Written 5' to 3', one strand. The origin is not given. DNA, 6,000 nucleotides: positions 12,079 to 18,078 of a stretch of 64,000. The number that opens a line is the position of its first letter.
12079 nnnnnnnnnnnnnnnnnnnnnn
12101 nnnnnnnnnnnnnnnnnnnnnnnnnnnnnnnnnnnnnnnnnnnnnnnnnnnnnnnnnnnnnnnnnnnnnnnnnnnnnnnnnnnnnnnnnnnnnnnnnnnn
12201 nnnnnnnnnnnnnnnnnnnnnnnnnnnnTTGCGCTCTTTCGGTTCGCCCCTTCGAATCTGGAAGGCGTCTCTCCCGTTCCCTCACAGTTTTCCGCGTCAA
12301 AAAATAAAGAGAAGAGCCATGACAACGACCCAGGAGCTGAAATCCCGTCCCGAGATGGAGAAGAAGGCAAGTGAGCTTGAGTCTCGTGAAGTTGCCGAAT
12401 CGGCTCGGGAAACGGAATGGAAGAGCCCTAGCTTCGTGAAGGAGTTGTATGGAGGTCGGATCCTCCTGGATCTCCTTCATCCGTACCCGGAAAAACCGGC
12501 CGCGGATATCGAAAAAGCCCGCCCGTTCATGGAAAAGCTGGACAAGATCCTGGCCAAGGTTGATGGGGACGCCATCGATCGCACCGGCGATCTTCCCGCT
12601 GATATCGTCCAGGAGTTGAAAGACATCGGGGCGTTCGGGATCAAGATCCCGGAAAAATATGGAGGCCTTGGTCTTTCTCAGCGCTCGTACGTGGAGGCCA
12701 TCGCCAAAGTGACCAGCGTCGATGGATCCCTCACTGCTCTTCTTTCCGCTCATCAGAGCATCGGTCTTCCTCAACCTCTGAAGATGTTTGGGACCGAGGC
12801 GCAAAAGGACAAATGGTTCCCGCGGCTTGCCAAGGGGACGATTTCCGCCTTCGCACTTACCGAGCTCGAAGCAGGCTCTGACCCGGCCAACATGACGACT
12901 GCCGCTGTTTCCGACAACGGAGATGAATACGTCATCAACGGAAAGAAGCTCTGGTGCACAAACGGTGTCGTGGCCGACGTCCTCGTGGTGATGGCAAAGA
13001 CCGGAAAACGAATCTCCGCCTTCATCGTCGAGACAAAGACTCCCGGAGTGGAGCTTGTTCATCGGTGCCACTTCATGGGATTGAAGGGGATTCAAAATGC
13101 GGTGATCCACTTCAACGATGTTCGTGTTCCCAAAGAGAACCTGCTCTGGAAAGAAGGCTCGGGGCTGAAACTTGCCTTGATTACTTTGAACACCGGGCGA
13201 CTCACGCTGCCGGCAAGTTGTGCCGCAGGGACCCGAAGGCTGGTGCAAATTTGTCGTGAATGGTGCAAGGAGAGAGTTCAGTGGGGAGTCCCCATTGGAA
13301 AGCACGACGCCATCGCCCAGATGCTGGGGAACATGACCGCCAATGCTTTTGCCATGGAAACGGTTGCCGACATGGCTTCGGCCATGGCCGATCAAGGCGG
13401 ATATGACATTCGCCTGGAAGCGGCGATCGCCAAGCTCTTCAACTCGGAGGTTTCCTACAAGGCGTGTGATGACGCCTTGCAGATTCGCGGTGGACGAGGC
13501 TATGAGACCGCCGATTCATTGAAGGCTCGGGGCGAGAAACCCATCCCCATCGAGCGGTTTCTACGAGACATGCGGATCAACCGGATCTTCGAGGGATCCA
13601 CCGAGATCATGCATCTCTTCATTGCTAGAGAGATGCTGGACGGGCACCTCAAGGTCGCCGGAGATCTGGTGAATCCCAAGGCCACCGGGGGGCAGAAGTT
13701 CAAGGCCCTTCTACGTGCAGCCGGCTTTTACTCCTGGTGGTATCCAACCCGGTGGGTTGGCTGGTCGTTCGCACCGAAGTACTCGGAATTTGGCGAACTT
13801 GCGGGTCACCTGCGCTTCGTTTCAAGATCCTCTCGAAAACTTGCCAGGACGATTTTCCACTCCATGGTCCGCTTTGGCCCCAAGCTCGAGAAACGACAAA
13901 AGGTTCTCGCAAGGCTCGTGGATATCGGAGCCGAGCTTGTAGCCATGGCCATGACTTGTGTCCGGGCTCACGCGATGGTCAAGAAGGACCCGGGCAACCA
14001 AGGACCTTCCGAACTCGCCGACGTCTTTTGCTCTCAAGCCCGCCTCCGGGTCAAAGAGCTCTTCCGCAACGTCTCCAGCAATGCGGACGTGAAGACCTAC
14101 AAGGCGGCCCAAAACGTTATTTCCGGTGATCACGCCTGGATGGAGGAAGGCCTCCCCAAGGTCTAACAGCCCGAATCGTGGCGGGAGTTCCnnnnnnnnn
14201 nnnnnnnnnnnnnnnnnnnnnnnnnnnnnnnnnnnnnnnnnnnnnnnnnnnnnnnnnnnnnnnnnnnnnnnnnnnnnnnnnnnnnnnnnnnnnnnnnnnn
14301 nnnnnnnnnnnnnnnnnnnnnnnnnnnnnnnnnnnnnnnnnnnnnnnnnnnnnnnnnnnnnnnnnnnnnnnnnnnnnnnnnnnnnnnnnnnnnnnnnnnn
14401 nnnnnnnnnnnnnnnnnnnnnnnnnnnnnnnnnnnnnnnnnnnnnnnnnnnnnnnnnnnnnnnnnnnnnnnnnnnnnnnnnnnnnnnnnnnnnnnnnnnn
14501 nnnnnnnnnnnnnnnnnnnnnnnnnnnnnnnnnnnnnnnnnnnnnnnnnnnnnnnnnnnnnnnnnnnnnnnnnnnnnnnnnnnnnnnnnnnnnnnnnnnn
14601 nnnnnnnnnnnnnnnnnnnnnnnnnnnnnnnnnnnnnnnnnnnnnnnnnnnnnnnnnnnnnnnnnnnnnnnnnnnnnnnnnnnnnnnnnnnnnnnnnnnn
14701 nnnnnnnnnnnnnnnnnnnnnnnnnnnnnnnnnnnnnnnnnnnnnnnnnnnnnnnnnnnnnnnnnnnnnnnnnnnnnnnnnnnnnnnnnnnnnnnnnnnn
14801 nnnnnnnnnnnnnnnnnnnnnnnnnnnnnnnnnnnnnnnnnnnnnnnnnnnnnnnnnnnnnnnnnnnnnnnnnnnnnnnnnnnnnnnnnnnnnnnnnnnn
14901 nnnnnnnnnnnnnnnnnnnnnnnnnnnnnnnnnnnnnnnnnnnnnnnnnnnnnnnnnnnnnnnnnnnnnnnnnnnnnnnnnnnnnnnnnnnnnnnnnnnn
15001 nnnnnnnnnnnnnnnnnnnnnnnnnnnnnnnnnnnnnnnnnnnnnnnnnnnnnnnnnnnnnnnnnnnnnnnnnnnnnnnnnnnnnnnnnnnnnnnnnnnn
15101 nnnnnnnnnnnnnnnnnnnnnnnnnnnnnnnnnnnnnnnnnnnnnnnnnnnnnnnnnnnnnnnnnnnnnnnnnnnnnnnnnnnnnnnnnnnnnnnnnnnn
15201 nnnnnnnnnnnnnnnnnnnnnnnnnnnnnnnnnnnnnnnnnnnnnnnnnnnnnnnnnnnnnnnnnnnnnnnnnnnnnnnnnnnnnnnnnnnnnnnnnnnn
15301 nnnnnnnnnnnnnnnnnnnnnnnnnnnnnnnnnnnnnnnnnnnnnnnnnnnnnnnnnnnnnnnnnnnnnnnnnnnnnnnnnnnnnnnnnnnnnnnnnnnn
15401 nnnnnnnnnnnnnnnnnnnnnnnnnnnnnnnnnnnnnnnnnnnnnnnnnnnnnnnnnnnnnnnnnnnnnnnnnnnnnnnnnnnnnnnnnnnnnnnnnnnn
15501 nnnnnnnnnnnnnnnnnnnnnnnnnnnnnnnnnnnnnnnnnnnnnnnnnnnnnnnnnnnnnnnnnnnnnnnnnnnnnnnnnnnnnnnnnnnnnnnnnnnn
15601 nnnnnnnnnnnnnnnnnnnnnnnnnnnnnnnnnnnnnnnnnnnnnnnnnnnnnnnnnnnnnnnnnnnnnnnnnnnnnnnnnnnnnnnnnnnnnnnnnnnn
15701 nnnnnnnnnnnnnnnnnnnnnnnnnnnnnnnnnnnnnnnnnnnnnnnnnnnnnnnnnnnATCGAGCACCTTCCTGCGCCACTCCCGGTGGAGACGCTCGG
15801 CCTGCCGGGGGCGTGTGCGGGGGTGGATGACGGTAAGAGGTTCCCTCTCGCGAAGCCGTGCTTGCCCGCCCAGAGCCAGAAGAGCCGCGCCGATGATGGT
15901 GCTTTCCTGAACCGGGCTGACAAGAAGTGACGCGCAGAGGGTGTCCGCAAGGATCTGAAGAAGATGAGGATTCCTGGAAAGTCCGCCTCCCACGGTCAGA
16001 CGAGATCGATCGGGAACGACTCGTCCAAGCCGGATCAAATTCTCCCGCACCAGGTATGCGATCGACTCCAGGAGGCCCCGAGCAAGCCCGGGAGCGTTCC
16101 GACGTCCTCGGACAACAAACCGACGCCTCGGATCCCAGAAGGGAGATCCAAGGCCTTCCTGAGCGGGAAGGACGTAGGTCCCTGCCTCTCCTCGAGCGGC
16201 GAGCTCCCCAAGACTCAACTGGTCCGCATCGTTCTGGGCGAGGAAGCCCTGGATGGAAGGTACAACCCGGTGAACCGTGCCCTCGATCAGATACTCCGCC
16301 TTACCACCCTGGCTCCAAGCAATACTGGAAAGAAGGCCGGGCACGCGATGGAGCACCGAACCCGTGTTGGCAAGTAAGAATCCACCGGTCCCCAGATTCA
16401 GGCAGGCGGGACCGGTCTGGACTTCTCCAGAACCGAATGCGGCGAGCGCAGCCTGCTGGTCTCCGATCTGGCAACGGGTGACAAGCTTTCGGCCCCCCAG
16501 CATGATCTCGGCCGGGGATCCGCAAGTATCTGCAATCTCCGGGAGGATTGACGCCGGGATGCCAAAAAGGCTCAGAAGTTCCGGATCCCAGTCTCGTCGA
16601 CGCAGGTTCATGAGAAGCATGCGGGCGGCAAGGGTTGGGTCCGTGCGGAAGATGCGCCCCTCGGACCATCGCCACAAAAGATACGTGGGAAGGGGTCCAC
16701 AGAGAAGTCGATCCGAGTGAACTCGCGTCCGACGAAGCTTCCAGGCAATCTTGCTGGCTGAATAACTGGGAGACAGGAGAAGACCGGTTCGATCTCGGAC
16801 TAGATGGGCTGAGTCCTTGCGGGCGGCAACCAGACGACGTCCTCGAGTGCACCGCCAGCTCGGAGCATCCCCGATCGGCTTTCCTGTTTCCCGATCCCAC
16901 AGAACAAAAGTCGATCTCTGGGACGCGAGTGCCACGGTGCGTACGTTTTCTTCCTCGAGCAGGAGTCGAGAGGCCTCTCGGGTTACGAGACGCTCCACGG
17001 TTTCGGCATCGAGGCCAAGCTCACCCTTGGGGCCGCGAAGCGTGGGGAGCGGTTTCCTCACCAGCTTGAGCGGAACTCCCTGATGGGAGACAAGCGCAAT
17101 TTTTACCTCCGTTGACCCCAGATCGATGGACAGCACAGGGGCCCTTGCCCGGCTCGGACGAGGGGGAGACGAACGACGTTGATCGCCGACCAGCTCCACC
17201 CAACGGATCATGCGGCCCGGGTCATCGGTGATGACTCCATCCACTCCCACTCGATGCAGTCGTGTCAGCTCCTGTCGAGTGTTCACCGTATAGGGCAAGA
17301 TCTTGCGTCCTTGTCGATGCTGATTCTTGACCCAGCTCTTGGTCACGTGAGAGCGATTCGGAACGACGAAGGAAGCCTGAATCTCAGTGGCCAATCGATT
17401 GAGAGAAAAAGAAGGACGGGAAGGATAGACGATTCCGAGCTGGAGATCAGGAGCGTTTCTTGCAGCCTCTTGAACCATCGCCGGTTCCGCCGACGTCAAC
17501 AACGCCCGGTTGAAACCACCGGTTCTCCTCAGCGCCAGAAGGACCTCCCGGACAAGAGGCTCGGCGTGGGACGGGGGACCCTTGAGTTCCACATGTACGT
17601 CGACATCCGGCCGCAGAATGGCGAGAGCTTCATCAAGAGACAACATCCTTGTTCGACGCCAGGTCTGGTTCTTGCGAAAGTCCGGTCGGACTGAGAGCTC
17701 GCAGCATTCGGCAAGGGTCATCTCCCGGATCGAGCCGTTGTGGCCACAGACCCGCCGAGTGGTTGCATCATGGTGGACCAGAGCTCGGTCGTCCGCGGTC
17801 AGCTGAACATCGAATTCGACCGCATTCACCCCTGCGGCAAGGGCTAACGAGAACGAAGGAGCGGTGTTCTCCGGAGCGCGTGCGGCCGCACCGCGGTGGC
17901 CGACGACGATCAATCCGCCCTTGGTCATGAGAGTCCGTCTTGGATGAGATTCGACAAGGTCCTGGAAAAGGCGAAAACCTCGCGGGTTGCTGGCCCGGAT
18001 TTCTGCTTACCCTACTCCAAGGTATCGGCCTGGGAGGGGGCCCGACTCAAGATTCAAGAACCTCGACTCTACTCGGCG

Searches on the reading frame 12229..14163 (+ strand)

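Call 3: search_protein_families(library=pfam, proteins=[window:12229-14163:+], max_evalue=0.01)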
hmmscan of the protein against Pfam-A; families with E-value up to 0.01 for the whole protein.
window:12229-14163:+ (645 aa): 8 families
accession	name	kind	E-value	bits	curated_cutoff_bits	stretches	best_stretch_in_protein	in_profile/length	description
PF00441.29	Acyl-CoA_dh_1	-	2.1e-35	122.5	22.4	1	310-470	1-150/150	Acyl-CoA dehydrogenase, C-terminal domain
PF02771.21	Acyl-CoA_dh_N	-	2.9e-22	79.6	22.9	1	114-203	24-112/113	Acyl-CoA dehydrogenase, N-terminal domain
PF02770.24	Acyl-CoA_dh_M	-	5.5e-21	75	33.3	1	207-298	1-97/97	Acyl-CoA dehydrogenase, middle domain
PF21343.2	ACAD9-ACADV_C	-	4.3e-12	46.8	27.8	1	530-630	9-110/120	ACAD9/ACADV, C-terminal domain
PF08028.16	Acyl-CoA_dh_2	-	4.3e-06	27.5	22.7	1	336-455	12-130/134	Acyl-CoA dehydrogenase, C-terminal domain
PF11794.13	HpaB_N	-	0.00018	21.7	35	1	227-306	171-269/270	4-hydroxyphenylacetate 3-hydroxylase N terminal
PF21263.2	Acyl-CoA-dh_C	-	0.00023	21.9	27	1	547-612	15-74/96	Acyl-CoA dehydrogenase, C-terminal domain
PF09317.16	ACDH_C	-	0.0058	16.7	25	0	522-576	61-115/284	Acyl-CoA dehydrogenase, C-terminal, bacterial type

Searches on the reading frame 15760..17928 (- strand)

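Call 46: search_protein_families(library=pfam, proteins=[window:15760-17928:-], max_evalue=0.00001)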
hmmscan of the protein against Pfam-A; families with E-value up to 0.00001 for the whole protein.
window:15760-17928:- (723 aa): 3 families
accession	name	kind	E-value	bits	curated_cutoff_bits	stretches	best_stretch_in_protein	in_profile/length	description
PF03009.23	GDPD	-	3.3e-39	135.9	23.6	1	11-238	1-243/244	Glycerophosphoryl diester phosphodiesterase family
PF00370.27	FGGY_N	-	6.3e-27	95.2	28.8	1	265-468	2-209/245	FGGY family of carbohydrate kinases, N-terminal domain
PF02782.22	FGGY_C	-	1.2e-18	68.1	27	1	509-686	2-195/198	FGGY family of carbohydrate kinases, C-terminal domain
